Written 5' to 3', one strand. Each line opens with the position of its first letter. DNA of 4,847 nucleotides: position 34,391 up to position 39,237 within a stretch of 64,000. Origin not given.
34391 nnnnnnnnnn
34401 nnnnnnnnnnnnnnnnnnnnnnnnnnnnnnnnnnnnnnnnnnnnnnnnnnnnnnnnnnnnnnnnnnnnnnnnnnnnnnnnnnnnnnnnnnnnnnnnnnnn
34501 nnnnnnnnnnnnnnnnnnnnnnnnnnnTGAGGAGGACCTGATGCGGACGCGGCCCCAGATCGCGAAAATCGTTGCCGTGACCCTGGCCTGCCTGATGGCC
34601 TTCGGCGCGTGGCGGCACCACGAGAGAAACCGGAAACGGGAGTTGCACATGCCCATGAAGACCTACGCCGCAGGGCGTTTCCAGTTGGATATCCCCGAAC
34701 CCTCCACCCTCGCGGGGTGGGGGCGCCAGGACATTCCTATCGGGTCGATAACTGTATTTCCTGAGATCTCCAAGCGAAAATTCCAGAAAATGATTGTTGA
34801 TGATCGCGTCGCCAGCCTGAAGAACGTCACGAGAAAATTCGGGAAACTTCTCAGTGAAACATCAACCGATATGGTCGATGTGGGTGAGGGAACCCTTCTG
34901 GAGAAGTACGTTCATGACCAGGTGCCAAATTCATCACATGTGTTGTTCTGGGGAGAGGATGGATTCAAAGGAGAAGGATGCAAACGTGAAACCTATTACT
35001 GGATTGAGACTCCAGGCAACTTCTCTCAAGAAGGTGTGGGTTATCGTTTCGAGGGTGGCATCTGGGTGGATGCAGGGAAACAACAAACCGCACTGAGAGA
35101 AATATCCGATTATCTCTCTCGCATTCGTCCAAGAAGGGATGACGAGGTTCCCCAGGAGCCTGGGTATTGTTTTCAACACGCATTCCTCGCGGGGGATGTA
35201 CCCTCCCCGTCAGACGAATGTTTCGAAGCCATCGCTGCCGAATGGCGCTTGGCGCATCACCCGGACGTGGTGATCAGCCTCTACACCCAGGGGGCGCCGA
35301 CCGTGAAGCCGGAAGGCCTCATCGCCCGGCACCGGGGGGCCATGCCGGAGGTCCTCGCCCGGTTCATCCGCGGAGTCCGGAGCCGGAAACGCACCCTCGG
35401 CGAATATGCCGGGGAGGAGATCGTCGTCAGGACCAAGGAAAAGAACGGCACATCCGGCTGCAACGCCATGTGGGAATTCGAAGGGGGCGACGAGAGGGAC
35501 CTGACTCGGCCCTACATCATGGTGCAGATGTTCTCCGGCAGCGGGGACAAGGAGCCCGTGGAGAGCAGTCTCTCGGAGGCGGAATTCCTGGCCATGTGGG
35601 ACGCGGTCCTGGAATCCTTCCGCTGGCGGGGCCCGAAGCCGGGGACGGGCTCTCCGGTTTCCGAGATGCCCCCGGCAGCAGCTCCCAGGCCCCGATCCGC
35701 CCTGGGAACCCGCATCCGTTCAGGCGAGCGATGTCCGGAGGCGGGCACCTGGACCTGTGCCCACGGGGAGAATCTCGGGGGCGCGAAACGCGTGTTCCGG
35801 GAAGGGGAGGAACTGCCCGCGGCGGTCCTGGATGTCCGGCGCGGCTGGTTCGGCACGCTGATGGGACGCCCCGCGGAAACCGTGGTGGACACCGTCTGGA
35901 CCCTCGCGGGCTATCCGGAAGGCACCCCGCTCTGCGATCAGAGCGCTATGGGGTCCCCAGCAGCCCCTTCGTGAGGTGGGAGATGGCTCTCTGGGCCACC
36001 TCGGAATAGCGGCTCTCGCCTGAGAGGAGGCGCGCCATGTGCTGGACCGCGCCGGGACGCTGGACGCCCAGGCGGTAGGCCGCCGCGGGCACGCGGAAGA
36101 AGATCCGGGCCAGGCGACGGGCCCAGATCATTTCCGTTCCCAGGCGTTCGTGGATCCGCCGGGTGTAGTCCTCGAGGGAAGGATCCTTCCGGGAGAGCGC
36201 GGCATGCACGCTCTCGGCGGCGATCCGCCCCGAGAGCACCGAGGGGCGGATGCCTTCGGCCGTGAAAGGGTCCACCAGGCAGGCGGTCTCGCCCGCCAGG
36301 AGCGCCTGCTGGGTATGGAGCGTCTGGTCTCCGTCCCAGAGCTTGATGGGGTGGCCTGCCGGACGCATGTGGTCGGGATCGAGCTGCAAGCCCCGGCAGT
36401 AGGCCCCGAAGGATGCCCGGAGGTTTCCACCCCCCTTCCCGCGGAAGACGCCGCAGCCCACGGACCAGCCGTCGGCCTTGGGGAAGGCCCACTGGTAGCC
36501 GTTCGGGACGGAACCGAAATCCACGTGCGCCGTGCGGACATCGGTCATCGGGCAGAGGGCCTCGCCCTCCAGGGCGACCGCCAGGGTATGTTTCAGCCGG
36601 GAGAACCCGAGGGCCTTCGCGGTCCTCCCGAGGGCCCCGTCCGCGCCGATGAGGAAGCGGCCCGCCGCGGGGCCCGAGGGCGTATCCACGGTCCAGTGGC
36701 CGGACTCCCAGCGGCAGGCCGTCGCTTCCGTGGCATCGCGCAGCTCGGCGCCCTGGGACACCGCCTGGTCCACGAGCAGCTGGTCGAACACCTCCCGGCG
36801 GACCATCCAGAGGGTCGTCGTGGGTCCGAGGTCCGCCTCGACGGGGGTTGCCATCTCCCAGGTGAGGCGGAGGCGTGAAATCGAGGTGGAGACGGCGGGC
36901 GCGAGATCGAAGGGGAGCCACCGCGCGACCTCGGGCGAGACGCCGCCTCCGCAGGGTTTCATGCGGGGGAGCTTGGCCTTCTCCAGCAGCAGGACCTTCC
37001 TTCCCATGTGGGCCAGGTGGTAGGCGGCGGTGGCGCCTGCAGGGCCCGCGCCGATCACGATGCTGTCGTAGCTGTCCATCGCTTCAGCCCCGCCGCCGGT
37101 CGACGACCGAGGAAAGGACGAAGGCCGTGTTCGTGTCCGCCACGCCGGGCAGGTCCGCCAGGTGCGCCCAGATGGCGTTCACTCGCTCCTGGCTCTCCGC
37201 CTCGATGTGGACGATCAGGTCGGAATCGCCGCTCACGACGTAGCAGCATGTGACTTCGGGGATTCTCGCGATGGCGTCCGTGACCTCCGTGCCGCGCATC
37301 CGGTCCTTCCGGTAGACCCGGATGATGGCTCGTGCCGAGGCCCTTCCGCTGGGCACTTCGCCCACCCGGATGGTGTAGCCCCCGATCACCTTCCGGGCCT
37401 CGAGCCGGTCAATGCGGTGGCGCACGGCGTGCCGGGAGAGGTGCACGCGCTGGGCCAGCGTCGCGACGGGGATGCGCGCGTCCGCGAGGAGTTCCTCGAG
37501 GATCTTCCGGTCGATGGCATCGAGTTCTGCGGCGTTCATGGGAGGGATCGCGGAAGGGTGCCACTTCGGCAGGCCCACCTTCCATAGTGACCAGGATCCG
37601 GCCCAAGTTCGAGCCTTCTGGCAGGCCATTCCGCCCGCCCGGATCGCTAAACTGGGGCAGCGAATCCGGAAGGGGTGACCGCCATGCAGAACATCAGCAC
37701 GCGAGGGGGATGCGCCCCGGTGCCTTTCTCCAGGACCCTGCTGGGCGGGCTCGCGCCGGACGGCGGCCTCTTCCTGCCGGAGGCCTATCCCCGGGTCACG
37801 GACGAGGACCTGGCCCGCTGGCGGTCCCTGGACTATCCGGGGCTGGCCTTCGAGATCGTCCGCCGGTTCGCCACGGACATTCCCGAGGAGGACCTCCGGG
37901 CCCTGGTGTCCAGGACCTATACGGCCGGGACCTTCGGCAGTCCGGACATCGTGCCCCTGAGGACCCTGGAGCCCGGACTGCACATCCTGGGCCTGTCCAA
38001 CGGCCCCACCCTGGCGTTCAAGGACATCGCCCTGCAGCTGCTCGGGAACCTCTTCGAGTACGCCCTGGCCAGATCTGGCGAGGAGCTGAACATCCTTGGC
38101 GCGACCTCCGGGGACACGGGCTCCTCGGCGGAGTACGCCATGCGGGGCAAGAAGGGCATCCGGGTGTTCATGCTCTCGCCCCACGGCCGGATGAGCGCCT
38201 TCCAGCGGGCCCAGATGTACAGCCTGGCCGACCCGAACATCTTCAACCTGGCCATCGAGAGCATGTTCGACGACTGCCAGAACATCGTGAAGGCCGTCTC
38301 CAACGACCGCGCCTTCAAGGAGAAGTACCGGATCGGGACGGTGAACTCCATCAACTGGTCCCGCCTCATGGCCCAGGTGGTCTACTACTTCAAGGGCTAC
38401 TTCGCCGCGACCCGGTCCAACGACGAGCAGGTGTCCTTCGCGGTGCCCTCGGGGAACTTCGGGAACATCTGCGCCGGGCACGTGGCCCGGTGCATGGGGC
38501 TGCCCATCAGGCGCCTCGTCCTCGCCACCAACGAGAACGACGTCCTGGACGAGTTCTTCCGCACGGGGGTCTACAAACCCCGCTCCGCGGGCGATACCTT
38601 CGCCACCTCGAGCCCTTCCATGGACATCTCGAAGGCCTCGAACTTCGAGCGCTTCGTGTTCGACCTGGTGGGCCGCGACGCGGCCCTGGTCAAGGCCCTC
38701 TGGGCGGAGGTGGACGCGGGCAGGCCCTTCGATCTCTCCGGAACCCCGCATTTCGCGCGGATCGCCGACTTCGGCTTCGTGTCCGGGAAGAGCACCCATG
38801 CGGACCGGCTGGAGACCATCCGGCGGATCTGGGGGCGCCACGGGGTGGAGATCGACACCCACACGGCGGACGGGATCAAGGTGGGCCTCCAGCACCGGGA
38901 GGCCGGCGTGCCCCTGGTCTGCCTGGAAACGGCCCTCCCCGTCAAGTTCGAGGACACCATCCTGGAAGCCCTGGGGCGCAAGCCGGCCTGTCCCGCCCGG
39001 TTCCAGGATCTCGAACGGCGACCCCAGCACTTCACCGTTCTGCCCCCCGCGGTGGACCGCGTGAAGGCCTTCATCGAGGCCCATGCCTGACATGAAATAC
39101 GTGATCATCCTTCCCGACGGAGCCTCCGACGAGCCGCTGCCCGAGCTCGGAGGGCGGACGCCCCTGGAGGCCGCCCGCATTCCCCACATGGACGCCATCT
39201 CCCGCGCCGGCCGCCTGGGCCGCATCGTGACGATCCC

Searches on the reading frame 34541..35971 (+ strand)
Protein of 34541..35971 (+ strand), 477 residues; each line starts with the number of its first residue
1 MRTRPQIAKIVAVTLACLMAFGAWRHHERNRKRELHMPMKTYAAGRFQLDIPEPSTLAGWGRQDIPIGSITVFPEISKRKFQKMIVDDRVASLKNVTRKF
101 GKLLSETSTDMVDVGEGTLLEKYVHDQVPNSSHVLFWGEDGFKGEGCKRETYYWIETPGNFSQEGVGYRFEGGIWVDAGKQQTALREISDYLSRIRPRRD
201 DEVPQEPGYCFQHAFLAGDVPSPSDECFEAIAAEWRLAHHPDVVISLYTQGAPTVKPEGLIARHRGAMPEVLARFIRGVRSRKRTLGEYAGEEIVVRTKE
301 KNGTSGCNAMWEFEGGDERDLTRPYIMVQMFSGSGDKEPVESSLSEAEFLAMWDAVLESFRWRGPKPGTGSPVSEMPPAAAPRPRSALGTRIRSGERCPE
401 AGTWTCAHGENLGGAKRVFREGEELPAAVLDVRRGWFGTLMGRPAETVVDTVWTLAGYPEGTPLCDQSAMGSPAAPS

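Call 5: search_protein_families(library=pfam, proteins=[window:34541-35971:+], max_evalue=0.01)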
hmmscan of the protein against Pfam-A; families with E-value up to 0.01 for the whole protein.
window:34541-35971:+ (477 aa): 1 family
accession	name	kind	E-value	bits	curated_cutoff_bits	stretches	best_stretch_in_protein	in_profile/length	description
PF18426.6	Tli4_C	-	1.5e-30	107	25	1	202-363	1-159/161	Tle cognate immunity protein 4 C-terminal domain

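Call 6: search_protein_families(library=ncbifam, proteins=[window:34541-35971:+], max_evalue=0.01)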
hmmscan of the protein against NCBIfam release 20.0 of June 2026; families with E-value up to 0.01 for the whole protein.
window:34541-35971:+ (477 aa): 0 families

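Call 27: search_solved_structures(query=window:34541-35971:+, max_evalue=1, show_alignments=1)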
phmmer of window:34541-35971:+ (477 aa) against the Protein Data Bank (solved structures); distinct sequences matched with E-value up to 1: 3.
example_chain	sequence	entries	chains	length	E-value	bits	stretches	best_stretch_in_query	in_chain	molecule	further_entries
4r1d_B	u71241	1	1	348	8.3e-18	67.4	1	167-389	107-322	Uncharacterized protein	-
5h7y_A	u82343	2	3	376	9.7e-18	67.2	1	167-389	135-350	Uncharacterized protein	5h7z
5xmg_A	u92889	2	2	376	0.00033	22.5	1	183-252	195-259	Uncharacterized protein | Tli4_C domain-containing protein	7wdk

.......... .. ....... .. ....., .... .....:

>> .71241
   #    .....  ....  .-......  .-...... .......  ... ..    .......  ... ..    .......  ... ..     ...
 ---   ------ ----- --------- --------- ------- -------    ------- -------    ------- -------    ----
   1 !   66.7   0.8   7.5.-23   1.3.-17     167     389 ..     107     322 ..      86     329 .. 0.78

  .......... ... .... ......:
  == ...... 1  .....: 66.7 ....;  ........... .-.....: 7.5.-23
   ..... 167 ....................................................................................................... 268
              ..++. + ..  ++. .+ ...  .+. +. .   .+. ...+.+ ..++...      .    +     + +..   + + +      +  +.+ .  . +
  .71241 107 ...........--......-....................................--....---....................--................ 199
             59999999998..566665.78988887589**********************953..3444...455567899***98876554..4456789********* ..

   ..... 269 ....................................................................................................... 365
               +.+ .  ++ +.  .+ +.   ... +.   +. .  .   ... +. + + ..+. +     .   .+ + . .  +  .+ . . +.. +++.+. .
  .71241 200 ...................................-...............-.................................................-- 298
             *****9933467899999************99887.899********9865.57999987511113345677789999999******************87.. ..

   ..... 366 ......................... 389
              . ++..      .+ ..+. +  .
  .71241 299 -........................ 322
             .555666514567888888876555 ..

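Call 73: find_homologous_proteins(query=window:34541-35971:+)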
Query window:34541-35971:+ (477 aa): 8 proteins with E <= 0.001 among 8000 candidates.
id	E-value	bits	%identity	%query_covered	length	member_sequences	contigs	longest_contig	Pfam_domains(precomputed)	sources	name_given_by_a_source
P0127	0.0e+0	1114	100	100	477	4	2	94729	PF18426.7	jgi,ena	-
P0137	4.7e-176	604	58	96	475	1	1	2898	PF18426.7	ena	-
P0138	1.0e-151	524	64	78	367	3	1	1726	PF18426.7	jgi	jgi:hypothetical protein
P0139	1.9e-148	513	64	78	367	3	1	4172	PF18426.7,PF18443.7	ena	-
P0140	5.1e-142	492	53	95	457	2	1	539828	PF18426.7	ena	-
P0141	9.4e-132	458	60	72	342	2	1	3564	PF18426.7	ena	-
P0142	1.1e-130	455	55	77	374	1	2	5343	PF18426.7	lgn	-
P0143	5.4e-73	264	38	95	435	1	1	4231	PF18426.7,PF18443.7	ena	-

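Call 76: find_encoding_contigs(protein=P0139, flank=5000, max_places=2)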
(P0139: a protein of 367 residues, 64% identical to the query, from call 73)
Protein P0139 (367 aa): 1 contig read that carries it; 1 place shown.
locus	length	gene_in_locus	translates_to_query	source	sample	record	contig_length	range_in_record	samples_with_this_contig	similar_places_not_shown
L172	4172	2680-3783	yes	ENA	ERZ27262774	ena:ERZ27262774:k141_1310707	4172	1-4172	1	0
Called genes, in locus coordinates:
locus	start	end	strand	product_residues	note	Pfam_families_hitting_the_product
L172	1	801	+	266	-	?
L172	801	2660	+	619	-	PF07819:PGAP1 (faint)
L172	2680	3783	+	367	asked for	PF18443:Tli4_N (weak), PF18426:Tli4_C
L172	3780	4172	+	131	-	?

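Call 77: find_encoding_contigs(protein=P0143, flank=5000, max_places=2)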
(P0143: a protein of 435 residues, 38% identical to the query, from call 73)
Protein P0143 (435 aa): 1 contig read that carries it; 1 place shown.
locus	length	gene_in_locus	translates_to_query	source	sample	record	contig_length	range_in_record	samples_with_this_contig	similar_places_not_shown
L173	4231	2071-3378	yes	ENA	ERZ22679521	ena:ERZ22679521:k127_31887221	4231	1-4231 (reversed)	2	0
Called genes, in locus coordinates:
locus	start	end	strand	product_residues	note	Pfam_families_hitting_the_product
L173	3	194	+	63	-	?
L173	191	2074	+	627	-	PF07819:PGAP1 (faint), PF02450:LCAT (faint)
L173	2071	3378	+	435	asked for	PF18443:Tli4_N (weak), PF18426:Tli4_C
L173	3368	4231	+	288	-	?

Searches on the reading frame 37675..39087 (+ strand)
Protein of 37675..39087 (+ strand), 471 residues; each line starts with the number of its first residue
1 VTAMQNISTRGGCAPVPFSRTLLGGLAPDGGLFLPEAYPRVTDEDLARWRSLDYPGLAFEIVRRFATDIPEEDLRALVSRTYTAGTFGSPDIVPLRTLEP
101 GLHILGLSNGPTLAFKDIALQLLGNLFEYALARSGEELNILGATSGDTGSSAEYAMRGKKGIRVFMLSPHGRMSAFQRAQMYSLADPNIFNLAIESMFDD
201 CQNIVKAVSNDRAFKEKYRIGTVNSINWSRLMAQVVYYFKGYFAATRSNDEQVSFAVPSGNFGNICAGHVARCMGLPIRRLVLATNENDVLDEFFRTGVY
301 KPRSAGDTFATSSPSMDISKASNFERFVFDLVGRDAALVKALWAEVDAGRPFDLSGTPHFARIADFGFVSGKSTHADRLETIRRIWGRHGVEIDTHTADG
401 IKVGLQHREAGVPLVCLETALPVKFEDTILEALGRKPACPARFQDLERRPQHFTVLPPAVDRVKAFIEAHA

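Call 22: list_cluster_members(proteins=[window:37675-39087:+, window:32668-34527:+, window:34541-35971:+, window:29966-32668:+])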
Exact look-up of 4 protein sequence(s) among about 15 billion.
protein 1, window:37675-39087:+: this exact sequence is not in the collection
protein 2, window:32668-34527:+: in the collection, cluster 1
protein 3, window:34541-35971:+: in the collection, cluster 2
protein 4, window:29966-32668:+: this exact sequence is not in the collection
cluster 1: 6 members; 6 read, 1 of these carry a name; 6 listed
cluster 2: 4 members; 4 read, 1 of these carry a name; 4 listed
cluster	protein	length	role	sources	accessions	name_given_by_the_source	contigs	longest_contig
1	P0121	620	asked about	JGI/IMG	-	-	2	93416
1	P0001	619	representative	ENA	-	-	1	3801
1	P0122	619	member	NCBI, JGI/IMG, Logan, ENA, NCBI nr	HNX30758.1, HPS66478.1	MAG TPA: hypothetical protein PKM35_04075 [Holophaga sp.] | hypothetical protein [Holophaga sp.]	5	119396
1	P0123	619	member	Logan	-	-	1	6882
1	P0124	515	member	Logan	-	-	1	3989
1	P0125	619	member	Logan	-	-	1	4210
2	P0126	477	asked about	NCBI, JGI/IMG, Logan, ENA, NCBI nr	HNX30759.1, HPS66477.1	MAG TPA: T6SS immunity protein Tli4 family protein [Holophaga sp.] | T6SS immunity protein Tli4 family protein [Holophaga sp.]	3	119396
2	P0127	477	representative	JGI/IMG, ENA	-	-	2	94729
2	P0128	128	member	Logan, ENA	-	-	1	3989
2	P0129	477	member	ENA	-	-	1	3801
